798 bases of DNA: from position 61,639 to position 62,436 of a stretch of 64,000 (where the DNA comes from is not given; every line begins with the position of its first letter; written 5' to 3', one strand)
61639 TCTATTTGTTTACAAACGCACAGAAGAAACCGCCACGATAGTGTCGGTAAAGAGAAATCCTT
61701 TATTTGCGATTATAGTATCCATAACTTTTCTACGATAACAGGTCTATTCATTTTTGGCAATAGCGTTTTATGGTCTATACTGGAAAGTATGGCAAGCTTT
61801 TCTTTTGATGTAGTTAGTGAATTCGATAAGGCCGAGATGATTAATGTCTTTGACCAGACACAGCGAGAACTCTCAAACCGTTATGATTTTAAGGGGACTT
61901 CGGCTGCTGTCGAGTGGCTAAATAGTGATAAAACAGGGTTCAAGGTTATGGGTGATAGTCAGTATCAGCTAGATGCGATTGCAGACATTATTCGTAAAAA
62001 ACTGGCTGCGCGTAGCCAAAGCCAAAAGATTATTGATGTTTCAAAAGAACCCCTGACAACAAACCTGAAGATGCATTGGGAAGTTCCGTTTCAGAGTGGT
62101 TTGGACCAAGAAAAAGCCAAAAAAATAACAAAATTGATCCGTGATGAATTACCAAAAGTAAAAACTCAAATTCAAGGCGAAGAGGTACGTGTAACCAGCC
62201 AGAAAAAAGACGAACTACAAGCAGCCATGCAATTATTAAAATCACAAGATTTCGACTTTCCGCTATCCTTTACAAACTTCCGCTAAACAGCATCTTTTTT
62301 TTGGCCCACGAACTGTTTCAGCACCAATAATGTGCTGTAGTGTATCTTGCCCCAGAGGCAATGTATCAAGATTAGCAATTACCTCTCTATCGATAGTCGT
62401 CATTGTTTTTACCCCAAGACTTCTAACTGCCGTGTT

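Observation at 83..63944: A -10 hexamer sits 6-10 nt before the start codon at 15 or more genes, implying widespread leaderless mRNAs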

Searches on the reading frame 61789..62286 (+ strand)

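Call 32: search_protein_families(library=pfam, proteins=[window:61789-62286:+], max_evalue=0.01)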
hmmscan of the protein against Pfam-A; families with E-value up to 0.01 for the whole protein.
window:61789-62286:+ (165 aa): 2 families
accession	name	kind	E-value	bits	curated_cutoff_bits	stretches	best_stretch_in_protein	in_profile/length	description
PF04461.18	DUF520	-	2.8e-52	177.5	23.2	1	5-165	2-161/161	Protein of unknown function (DUF520)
PF00075.30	RNase_H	-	0.00068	20.3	25.8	0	25-86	38-98/141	RNase H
